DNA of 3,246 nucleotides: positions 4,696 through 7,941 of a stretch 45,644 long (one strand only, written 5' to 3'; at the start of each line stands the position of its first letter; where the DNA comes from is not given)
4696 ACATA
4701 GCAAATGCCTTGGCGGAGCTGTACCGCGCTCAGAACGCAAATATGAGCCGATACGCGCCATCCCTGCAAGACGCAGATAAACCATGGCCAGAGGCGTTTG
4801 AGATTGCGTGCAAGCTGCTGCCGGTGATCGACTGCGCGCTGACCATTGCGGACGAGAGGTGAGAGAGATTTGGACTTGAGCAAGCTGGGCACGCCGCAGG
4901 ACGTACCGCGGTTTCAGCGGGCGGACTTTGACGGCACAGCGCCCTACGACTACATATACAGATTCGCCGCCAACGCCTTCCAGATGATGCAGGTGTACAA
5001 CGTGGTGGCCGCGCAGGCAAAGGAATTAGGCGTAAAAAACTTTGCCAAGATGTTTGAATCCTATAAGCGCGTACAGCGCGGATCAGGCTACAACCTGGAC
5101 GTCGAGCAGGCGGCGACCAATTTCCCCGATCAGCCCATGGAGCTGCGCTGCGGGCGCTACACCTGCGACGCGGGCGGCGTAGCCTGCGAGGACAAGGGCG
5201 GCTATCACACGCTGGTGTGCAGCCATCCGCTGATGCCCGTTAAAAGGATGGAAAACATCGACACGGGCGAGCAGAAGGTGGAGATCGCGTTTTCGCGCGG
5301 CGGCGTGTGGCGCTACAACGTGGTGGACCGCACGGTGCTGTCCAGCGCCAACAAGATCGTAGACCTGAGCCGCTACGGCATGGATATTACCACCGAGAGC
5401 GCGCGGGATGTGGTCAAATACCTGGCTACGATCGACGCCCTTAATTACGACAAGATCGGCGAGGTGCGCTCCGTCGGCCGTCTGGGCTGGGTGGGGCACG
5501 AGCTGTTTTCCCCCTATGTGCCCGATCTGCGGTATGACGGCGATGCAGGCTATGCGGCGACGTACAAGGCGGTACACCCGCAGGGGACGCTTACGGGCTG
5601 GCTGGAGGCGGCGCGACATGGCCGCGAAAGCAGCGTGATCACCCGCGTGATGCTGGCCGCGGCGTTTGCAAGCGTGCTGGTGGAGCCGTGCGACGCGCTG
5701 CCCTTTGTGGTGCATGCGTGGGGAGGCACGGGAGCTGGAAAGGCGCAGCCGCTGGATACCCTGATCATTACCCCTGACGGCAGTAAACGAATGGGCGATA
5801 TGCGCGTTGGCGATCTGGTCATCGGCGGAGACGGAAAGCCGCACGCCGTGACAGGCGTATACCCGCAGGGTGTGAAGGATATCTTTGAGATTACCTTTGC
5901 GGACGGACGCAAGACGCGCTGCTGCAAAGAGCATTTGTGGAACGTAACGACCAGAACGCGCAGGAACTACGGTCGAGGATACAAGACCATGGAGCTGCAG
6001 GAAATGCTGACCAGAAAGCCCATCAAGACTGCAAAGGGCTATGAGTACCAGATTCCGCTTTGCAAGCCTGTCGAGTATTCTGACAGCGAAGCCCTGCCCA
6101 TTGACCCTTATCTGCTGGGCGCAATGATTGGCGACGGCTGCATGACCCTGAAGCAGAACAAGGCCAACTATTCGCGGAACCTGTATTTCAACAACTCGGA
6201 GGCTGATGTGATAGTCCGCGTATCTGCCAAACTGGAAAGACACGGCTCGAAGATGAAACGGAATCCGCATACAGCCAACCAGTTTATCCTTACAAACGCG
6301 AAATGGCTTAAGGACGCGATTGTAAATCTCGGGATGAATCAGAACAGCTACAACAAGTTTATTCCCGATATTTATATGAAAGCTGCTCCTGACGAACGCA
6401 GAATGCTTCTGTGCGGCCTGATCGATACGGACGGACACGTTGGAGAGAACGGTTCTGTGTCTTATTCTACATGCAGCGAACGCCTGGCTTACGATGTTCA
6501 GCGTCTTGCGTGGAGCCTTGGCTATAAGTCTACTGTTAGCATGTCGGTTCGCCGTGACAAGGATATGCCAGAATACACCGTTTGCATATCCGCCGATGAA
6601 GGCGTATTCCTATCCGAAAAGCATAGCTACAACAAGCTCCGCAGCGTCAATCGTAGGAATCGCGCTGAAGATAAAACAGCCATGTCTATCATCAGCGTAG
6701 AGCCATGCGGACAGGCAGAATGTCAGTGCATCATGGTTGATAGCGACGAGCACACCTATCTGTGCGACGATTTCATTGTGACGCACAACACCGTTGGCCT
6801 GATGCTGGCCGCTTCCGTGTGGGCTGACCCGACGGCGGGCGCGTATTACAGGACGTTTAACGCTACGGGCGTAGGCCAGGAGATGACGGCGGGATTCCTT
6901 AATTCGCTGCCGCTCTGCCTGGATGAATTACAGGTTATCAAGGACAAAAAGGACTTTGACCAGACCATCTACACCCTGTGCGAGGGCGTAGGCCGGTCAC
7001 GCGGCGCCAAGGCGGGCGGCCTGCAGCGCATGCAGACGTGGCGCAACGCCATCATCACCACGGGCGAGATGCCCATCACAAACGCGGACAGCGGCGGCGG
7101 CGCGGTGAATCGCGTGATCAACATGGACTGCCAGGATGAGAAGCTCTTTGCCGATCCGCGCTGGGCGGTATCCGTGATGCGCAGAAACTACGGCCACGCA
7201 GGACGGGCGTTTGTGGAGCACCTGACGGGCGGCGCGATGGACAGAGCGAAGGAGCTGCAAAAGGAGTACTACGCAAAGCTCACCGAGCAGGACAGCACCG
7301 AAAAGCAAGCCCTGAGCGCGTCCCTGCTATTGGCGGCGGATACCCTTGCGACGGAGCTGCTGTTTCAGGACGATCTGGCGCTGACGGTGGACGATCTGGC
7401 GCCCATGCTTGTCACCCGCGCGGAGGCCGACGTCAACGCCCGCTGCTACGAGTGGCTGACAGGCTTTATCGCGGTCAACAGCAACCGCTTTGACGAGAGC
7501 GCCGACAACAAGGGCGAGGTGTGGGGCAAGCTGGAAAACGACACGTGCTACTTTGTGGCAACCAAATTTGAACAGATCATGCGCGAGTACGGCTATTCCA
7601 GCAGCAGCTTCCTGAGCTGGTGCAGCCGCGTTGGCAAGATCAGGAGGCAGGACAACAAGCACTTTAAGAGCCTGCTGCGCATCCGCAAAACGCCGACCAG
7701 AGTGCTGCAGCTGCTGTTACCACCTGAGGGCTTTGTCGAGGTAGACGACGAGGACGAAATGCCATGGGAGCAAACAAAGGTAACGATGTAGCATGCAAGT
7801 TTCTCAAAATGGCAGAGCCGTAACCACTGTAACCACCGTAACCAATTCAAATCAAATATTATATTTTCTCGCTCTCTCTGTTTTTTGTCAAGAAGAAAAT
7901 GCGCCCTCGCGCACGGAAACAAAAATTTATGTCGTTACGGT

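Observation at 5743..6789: Candidate class 3 intein (Ala1 plus W-C-T signature) with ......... endonuclease splitting the helicase Walker A motif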

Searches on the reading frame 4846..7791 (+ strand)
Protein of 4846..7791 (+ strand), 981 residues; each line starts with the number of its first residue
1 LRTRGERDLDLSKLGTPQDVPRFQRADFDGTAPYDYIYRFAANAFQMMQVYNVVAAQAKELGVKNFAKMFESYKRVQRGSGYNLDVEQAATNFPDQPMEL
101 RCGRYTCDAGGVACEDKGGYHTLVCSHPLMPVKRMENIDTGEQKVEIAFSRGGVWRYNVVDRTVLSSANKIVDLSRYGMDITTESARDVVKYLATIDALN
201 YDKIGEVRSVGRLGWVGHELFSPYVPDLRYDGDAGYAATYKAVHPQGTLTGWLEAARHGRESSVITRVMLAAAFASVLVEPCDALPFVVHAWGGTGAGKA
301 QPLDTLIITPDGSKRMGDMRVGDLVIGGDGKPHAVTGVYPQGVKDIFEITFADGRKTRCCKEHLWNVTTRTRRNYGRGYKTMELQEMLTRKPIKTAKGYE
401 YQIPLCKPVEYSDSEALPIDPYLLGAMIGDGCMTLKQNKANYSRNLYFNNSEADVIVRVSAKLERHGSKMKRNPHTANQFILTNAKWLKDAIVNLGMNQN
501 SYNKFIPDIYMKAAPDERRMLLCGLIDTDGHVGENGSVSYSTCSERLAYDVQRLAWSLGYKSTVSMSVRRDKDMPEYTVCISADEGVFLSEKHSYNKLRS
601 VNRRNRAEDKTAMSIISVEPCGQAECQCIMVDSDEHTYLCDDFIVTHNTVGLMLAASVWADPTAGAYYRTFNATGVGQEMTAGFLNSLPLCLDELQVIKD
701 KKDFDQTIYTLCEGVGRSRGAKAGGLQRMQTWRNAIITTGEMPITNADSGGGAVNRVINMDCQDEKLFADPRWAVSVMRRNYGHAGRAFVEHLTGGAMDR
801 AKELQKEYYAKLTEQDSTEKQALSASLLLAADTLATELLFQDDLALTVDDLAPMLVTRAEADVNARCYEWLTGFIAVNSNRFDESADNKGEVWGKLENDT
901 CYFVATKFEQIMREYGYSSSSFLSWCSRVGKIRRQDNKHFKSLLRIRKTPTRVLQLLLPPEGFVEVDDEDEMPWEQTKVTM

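Call 3: search_protein_families(library=pfam, proteins=[window:4846-7788:+], max_evalue=1)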
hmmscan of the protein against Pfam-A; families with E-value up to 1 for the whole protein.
window:4846-7788:+ (981 aa): 7 families
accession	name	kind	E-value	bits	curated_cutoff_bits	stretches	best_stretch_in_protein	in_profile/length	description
PF06048.17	DUF927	-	3.1e-29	103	22.6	2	649-728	205-281/284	Domain of unknown function (DUF927)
PF18662.7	HTH_56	-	3.1e-14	53.4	26.2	1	862-960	1-110/111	Cch helix turn helix domain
PF14528.11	LAGLIDADG_3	-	5.9e-12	46.1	22.5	1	517-582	2-70/82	LAGLIDADG-like domain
PF05204.19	Hom_end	-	1.3e-05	25.7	21.1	1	514-588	10-83/110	Homing endonuclease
PF05203.21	Hom_end_hint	-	0.0012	19.3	32.1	1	306-355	7-56/228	Hom_end-associated Hint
PF13403.11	Hint_2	-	0.052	14.4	28.4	1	304-337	6-39/147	Hint domain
PF08027.17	Albumin_I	-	0.061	13.4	27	1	614-629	6-21/33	Albumin I chain b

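Call 4: search_protein_families(library=ncbifam, proteins=[window:4846-7788:+], max_evalue=1)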
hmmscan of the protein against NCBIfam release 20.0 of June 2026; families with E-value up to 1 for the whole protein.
window:4846-7788:+ (981 aa): 6 families
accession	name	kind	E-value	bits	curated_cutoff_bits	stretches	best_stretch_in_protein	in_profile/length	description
NF047345.1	SCCmet_Cch1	equivalog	1e-11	44.1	700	1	649-799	200-352/542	cassette chromosome replicative helicase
NF005852.0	PRK07773.1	equivalog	1.3e-11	43.6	780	1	334-585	441-685/886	replicative DNA helicase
NF038098.1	GyrA_w_intein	exception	3.3e-09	35.2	1850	1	422-581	241-398/1232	intein-containing DNA gyrase subunit A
NF006207.0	PRK08332.1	equivalog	1.1e-07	29.5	2400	1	421-564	1006-1143/1684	vitamin B12-dependent ribonucleotide reductase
NF007072.0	PRK09519.1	equivalog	0.011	14.1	1024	1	411-565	353-513/790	intein-containing recombinase RecA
NF045703.1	rSAM_Tes_intein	exception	0.013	13.3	1700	1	456-566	402-514/1040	tetraether lipid synthase Tes, intein-containing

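Call 8: search_dna_similar(query=window:4846-7791:+, collection=phages, mode=protein, max_rows=30)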
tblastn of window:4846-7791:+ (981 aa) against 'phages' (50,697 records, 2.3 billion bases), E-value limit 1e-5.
Records with a match: 876; places in all: 945; records where one place covers at least 80% of the query: 0.
Best place of each record, by identity: <60% 876.
By first word of the organism name: Mycobacterium 299; Salmonella 175; Vibrio 68; Stx2a-converting 49; Klebsiella 46; Escherichia 31; Pseudomonas 24; Aeromonas 21; Gordonia 15; Enterococcus 14; and 51 more.
By host as written in the record: Mycobacterium smegmatis mc2 155 229; - 123; Salmonella enterica 42; Mycobacterium smegmatis mc#155 34; Klebsiella pneumoniae 32; Salmonella enterica subsp. enterica serovar Enteritidis 28; Salmonella enterica subsp. enterica serovar Typhimurium 27; Salmonella sp. 15; and 175 more.
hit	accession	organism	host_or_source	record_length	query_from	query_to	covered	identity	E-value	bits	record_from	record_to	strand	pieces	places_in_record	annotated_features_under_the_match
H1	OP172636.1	Anaerostipes phage AC844P2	Anaerostipes caccae DA844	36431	20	975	62%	37.1%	3e-59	426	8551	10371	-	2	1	hypothetical protein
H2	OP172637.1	Anaerostipes phage AC844P3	Anaerostipes caccae DA844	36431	20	975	62%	37.1%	3e-59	426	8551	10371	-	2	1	hypothetical protein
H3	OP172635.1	Anaerostipes phage AC844P1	Anaerostipes caccae DA844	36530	20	975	62%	37.1%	6e-59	425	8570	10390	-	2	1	hypothetical protein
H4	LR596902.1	Roseburia phage Jekyll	-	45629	63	981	61%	35.8%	1e-50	376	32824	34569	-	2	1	MCM-like DNA helicase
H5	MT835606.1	Bacteriophage sp.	human fecal samples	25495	57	979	61%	35.4%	3e-49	368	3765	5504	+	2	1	record has no annotation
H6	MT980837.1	Ruminococcus phage phiRg507T2_3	[Ruminococcus] gnavus ATCC 29149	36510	57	979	61%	35.3%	5e-49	367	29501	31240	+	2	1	gp42: helicase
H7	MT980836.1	Ruminococcus phage phiRg507T2_2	[Ruminococcus] gnavus ATCC 29149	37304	57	979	61%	35.3%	5e-49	367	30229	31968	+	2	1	gp42: helicase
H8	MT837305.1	Bacteriophage sp.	human fecal samples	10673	54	945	58%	36.5%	4e-49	366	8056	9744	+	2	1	record has no annotation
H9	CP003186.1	Thermoanaerobacterium phage THSA-485A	Thermoanaerobacterium saccharolyticum ...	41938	82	973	56%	31.4%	7e-28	253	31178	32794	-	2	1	protein of unknown function DUF927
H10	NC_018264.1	Thermoanaerobacterium phage THSA-485A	Thermoanaerobacterium saccharolyticum ...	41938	82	973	56%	31.4%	7e-28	253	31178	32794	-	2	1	DNA primase/helicase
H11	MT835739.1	Bacteriophage sp.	human fecal samples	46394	18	939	54%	29.8%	4e-32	266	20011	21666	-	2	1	record has no annotation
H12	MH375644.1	Vibrio phage YC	Vibrio coralliilyticus P1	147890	228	671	45%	34.9%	3e-61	234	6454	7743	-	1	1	DNA primase-helicase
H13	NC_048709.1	Vibrio phage YC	Vibrio coralliilyticus P1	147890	228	671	45%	34.9%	3e-61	234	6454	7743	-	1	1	DarB-like antirestriction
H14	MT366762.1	Vibrio phage vB_VcorM_GR28A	Vibrio coralliilyticus RE22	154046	228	671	45%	34.9%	3e-61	234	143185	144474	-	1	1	DNA primase/helicase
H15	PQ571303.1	Ruminococcus phage RG-TP1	Mediterraneibacter gnavus (Ruminococcus ...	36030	57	772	40%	37.0%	3e-41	273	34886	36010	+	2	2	none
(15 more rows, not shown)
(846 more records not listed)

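Call 11: get_annotated_region(hit=H1, flank=3000)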
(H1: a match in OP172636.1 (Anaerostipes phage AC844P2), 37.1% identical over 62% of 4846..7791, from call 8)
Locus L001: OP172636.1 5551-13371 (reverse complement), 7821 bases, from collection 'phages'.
description: Anaerostipes phage AC844P2, complete genome.
organism: Anaerostipes phage AC844P2 (NCBI taxid 2968533)
taxonomy: Viruses; Duplodnaviria; Heunggongvirae; Uroviricota; Caudoviricetes
host: Anaerostipes caccae DA844; source: municipal sewage; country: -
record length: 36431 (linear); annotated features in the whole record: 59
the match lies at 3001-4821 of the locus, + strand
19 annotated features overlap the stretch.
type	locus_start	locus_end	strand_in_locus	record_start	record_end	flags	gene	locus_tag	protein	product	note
CDS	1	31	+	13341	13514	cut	-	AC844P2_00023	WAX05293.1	hypothetical protein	-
CDS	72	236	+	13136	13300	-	-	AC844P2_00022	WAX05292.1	hypothetical protein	-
CDS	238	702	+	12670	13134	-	-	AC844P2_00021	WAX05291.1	hypothetical protein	-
CDS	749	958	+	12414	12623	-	-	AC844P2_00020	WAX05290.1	hypothetical protein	-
CDS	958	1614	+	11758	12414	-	-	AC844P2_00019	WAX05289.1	hypothetical protein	-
CDS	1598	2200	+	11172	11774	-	-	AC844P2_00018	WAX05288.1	hypothetical protein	-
CDS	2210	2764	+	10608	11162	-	-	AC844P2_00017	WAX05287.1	hypothetical protein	-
CDS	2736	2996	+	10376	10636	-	-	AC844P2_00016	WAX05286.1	hypothetical protein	-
CDS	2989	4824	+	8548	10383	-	-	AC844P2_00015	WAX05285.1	hypothetical protein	-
CDS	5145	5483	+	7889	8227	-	-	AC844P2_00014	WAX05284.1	hypothetical protein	-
CDS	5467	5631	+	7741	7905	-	-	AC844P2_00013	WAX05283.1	hypothetical protein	-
CDS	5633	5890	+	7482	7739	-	-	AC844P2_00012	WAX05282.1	hypothetical protein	-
CDS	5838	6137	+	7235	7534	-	-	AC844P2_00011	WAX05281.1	hypothetical protein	-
CDS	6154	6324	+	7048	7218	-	-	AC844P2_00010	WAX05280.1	hypothetical protein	-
CDS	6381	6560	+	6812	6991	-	-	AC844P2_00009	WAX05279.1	hypothetical protein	-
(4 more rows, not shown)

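Call 15: get_annotated_region(hit=H4, flank=500)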
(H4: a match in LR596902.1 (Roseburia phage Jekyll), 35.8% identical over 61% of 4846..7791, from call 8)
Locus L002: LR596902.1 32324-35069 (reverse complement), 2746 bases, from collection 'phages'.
description: Roseburia phage Jekyll genome assembly, chromosome: 1.
organism: Roseburia phage Jekyll (NCBI taxid 2570912)
taxonomy: Viruses; Duplodnaviria; Heunggongvirae; Uroviricota; Caudoviricetes
host: -; source: -; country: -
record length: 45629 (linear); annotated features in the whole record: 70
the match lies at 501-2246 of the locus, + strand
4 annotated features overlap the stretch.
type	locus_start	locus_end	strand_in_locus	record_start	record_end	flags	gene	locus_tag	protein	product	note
CDS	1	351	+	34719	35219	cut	-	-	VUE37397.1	DNA primase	-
CDS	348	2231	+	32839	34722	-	-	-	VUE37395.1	MCM-like DNA helicase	-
CDS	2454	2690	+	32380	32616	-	-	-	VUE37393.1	hypothetical protein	-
CDS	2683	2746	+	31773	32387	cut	-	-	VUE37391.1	hypothetical protein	-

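Call 16: get_annotated_region(hit=H6, flank=500)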
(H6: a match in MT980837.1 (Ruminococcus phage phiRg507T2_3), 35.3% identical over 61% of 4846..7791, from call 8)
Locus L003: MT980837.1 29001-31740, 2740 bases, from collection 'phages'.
description: Ruminococcus phage phiRg507T2_3, complete genome.
organism: Ruminococcus phage phiRg507T2_3 (NCBI taxid 2772518)
taxonomy: Viruses; Duplodnaviria; Heunggongvirae; Uroviricota; Caudoviricetes
host: [Ruminococcus] gnavus ATCC 29149; source: human feces; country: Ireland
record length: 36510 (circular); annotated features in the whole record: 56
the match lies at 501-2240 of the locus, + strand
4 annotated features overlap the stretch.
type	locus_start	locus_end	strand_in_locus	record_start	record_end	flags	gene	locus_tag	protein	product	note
CDS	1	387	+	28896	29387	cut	gp41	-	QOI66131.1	DNA primase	-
CDS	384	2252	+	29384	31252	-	gp42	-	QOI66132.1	helicase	-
CDS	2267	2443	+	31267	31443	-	gp43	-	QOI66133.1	DNA binding regulatory protein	-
CDS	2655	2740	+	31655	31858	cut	gp44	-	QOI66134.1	hypothetical protein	-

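Call 17: get_annotated_region(hit=H9, flank=500)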
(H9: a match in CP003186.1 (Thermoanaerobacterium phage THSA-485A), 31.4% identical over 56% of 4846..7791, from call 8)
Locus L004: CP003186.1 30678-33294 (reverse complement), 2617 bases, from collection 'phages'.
description: Thermoanaerobacterium phage THSA-485A, complete genome.
organism: Thermoanaerobacterium phage THSA-485A (NCBI taxid 1126885)
taxonomy: Viruses; Duplodnaviria; Heunggongvirae; Uroviricota; Caudoviricetes
host: Thermoanaerobacterium saccharolyticum JW/SL-YS485; source: -; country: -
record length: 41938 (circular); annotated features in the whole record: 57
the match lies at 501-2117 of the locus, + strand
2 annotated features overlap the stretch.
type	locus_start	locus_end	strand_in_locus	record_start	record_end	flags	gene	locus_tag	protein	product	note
CDS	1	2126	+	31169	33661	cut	-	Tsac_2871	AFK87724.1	protein of unknown function DUF927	PFAM: Protein of unknown function DUF927; Zinc finger, CHC2-type; KEGG: aoe:Clos_1294 zinc finger CHC2-family protein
CDS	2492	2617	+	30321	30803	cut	-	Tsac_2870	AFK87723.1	hypothetical protein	-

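Call 20: list_cluster_members(proteins=[window:4846-7788:+, P0005, P0002])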
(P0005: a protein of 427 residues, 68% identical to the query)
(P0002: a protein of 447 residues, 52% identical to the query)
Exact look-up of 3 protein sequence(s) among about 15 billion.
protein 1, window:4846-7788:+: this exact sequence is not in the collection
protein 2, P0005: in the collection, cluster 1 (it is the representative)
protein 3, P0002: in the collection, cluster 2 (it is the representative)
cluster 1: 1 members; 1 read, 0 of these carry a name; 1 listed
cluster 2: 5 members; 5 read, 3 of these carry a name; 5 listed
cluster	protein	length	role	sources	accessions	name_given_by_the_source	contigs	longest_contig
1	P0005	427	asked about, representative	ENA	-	-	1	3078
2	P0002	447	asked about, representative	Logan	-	-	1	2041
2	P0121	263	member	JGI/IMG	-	hypothetical protein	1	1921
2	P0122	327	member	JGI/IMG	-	hypothetical protein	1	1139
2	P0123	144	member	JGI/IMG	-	hypothetical protein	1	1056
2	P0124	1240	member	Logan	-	-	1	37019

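Call 52: find_related_loci(query=window:4846-7788:+, collection=genome_contigs, flank=3000)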
Query window:4846-7788:+ (981 aa) in genome_contigs; peptide patterns used: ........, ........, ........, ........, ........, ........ (x = any residue, [..] = any of these).
19 stretches matched a pattern; 2 encode a relative of the query (tblastn E <= 1e-3); 2 distinct loci.
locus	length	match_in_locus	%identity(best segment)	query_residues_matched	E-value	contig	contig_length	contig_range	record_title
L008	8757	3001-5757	49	17-925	0e+0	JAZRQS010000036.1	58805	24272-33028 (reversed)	MAG: Eubacteriales bacterium isolate T1900045361_YK20190051.MAGScoT_cleanbin_000005 SGB_6814_k141_227439, whole genome s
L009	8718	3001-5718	39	34-939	0e+0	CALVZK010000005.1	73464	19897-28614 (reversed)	MAG: uncultured Clostridia bacterium isolate BRZ_SF__bin122 genome assembly, contig: BRZ_SF__NODE_364_length_73464_cov_1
